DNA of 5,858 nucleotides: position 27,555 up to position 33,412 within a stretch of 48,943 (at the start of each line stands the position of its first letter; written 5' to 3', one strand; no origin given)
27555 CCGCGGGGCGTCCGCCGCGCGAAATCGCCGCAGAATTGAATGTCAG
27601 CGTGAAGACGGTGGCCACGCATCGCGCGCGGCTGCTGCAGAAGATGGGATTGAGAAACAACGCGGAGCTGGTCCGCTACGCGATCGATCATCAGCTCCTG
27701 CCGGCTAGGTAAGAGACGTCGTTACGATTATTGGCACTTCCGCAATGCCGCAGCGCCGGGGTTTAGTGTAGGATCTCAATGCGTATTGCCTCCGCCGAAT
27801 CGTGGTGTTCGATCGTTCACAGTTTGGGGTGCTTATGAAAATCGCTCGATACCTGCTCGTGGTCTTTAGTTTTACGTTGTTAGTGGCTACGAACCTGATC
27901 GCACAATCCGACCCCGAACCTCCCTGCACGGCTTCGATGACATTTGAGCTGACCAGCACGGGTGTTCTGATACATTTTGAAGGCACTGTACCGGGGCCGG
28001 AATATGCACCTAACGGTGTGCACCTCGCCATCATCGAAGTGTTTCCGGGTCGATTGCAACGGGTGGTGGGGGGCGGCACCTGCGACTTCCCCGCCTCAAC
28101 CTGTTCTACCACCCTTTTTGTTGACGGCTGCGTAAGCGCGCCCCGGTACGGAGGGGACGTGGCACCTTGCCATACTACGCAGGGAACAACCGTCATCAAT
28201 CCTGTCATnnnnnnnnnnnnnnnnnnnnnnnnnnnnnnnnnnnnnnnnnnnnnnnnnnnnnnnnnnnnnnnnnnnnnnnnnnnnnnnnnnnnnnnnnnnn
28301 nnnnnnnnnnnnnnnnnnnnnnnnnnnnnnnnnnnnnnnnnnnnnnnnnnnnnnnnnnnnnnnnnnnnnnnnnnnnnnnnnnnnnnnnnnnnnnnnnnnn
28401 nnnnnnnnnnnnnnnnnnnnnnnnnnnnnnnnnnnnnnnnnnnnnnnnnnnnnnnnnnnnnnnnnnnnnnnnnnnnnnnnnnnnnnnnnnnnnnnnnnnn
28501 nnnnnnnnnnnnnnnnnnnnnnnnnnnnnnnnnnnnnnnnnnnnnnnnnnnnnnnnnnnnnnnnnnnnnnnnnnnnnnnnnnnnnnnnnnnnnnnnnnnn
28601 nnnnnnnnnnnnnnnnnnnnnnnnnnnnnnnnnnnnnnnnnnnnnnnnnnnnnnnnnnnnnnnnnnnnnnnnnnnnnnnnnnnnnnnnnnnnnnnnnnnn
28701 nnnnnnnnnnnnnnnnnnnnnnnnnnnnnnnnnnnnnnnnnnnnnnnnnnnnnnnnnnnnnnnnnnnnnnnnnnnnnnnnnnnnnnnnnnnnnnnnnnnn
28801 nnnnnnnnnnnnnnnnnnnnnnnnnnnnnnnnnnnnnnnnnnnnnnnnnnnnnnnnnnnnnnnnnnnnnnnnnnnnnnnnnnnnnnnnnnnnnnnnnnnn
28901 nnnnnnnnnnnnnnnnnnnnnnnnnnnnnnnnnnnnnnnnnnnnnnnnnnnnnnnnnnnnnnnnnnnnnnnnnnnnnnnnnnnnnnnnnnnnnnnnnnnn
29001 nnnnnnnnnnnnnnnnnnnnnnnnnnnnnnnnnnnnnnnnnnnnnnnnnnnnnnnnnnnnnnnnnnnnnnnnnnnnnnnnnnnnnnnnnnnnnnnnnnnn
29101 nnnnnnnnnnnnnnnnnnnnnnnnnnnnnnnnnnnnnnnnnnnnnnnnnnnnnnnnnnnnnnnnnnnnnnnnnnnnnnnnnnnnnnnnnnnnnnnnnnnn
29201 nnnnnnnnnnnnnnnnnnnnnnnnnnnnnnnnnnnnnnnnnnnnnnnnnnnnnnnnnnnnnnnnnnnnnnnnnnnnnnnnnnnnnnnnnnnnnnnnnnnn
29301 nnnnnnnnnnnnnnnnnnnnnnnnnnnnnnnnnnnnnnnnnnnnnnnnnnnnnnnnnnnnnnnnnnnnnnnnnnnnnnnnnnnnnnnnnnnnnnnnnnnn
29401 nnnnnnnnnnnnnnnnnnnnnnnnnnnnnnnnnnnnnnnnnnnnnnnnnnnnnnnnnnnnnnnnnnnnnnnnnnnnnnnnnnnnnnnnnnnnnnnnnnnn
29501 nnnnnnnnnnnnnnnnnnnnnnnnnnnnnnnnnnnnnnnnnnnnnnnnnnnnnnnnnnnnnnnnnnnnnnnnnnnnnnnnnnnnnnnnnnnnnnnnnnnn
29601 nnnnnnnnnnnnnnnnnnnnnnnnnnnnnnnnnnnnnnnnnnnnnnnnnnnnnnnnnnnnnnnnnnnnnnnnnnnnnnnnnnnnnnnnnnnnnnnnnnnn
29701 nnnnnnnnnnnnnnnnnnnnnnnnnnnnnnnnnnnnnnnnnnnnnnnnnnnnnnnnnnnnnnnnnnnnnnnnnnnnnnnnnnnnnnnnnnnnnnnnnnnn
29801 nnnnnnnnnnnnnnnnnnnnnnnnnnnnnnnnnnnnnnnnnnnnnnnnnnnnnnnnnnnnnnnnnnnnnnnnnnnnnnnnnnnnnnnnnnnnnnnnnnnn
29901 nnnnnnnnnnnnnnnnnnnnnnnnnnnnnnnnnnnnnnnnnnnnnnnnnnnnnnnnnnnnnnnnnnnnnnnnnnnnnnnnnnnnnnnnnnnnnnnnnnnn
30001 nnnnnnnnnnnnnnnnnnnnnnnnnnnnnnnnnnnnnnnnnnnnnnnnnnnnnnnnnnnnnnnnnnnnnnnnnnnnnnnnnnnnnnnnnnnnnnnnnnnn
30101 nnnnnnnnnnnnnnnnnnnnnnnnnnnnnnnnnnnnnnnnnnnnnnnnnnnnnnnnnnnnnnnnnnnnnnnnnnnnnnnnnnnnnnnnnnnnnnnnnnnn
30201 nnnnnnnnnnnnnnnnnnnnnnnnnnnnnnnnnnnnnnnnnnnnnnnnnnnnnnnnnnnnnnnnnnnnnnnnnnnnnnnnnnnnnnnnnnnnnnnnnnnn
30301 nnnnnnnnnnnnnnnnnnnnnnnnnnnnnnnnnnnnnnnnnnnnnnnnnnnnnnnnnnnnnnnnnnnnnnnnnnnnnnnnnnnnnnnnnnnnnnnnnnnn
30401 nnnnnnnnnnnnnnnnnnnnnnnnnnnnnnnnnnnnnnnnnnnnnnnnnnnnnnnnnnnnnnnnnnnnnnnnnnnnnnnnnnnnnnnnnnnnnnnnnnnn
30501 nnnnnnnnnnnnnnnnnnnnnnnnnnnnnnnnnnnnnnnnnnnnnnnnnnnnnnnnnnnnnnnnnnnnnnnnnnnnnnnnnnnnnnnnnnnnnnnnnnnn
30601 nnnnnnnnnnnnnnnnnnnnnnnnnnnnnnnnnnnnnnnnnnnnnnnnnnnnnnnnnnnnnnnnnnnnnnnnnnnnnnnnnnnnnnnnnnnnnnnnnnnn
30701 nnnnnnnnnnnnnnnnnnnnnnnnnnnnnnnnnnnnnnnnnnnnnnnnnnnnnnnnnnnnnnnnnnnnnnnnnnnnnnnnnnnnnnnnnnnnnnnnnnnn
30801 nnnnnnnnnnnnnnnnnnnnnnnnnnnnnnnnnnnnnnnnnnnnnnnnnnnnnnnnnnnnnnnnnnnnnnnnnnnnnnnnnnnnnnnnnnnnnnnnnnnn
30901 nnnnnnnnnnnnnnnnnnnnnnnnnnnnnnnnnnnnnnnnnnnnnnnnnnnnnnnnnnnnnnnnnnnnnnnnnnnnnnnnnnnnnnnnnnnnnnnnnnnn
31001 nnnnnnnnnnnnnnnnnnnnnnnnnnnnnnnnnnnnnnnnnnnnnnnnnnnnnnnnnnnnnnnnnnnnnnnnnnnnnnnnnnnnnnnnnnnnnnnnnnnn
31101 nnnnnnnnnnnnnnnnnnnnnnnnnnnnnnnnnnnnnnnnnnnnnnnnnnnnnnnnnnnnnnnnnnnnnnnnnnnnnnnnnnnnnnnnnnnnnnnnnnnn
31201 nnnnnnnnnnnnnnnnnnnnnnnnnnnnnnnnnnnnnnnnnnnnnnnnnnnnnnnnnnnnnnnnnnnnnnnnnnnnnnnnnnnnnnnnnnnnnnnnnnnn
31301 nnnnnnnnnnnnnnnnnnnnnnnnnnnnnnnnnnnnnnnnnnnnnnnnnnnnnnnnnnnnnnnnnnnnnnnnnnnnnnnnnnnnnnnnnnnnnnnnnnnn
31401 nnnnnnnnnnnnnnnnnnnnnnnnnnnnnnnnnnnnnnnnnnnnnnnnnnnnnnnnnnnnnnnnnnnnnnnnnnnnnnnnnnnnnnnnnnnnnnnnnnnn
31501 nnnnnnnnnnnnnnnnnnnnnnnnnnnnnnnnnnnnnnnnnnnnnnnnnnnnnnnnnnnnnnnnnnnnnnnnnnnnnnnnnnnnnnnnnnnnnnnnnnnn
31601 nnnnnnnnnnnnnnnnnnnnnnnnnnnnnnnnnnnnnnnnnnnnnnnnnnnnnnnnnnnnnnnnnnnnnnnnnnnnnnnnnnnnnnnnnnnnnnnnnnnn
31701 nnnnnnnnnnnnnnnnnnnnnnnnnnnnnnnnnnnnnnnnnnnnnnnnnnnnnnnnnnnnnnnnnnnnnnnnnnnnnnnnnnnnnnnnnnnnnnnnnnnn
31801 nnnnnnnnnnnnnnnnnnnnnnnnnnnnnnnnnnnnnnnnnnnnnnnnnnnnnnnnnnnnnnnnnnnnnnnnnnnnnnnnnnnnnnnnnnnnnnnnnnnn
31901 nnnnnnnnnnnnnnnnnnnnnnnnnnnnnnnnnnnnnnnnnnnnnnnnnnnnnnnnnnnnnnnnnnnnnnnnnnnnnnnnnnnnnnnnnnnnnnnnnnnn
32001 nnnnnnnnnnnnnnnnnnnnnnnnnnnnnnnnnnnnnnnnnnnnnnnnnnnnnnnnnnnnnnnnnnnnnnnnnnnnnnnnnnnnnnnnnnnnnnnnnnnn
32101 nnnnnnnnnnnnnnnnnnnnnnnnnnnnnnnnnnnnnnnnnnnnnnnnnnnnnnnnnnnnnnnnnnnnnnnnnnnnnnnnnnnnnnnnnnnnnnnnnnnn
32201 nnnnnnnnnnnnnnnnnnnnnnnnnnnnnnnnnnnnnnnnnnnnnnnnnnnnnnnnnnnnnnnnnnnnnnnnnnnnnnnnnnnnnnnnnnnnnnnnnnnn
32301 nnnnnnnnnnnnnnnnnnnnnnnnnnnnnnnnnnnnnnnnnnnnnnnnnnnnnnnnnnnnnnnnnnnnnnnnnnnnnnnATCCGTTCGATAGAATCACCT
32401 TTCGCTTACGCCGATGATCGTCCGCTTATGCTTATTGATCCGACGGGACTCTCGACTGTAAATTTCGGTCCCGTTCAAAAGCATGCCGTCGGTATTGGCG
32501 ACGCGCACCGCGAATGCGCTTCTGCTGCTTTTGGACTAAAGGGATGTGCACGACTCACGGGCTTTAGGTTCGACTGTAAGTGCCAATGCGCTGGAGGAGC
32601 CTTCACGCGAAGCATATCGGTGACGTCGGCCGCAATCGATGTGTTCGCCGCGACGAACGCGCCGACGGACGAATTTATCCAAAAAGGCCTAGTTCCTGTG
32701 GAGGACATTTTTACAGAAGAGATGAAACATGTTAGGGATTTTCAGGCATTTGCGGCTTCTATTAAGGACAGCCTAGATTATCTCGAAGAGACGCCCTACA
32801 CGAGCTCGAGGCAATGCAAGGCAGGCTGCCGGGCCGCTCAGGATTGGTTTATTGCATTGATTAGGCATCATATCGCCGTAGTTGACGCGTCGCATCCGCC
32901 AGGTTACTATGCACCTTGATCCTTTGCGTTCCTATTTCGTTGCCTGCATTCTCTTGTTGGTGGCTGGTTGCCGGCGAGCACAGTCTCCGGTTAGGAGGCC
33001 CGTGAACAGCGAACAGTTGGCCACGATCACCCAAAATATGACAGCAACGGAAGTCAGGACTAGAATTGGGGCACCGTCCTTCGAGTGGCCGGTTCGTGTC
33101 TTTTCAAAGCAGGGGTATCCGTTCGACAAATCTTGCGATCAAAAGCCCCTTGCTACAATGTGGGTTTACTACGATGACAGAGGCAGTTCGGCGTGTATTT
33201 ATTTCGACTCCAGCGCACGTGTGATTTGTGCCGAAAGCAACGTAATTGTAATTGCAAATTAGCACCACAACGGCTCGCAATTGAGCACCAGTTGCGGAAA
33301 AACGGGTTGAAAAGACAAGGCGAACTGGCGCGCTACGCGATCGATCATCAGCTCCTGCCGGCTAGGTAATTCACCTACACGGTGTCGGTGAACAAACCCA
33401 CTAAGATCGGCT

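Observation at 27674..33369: RHS toxin-immunity cassette bracketed by a perfect 39-nt direct repeat that duplicates the 3' end of the response-regulator gene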

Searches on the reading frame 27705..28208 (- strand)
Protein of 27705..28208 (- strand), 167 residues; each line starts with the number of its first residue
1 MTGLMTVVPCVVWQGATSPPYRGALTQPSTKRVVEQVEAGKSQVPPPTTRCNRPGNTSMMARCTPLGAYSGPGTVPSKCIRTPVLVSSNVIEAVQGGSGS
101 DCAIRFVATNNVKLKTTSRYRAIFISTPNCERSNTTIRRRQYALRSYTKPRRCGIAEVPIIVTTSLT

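Call 86: search_protein_families(library=pfam, proteins=[window:27705-28208:-], max_evalue=0.01)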
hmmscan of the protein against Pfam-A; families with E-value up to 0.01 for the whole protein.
window:27705-28208:- (167 aa): 0 families

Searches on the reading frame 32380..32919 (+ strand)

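Call 77: search_protein_families(library=pfam, proteins=[window:32380-32919:+], max_evalue=1)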
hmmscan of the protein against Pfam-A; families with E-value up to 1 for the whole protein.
window:32380-32919:+ (179 aa): 2 families
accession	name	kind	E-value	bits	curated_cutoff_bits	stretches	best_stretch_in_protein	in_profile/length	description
PF05289.16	BLYB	-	0.34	11.6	25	1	81-113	11-43/120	Borrelia hemolysin accessory protein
PF19443.4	DAHL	-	0.35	11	38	1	92-137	60-105/221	DAHL domain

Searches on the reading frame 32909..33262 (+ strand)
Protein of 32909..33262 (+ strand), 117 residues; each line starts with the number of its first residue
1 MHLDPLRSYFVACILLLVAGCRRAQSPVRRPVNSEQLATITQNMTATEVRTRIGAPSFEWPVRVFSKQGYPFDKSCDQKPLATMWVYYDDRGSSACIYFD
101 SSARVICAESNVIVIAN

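Call 9: search_protein_families(library=pfam, proteins=[window:32909-33262:+], max_evalue=0.01)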
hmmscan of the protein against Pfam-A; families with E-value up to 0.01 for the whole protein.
window:32909-33262:+ (117 aa): 1 family
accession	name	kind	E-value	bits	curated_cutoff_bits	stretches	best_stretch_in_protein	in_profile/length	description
PF04355.18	BamE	-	0.0011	19.1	23.2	1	32-91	4-64/71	Outer membrane protein assembly factor BamE domain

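Call 57: find_homologous_proteins(query=window:32909-33262:+, max_evalue=0.001)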
Query window:32909-33262:+ (117 aa): 1 proteins with E <= 0.001 among 8 candidates.
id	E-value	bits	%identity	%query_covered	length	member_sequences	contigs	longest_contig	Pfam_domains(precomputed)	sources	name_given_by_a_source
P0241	8.9e-36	141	62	92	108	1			-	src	-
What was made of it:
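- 32909..33262 (+): 117-aa lipoprotein (lipobox LVAGC, weak BamE-like match). It overlaps the RHS stop by 11 nt. Presumed immunity protein. Only one other homologue among 5.8 billion proteins (call 57).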

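Call 58: find_encoding_contigs(protein=P0241, flank=10000, max_places=5)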
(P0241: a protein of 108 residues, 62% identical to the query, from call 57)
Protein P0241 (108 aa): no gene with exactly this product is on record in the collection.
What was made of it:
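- Tried and rejected: One hit only, with no contig on record (calls 57, 58).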

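Call 77: search_protein_families(library=pfam, proteins=[window:32909-33262:+], max_evalue=1)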
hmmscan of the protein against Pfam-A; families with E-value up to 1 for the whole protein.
window:32909-33262:+ (117 aa): 1 family
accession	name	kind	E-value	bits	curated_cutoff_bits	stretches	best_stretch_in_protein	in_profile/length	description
PF04355.18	BamE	-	0.0011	19.1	23.2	1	32-91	4-64/71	Outer membrane protein assembly factor BamE domain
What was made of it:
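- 32909..33262 (+): Pfam E = 0.0011 (calls 9, 77).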
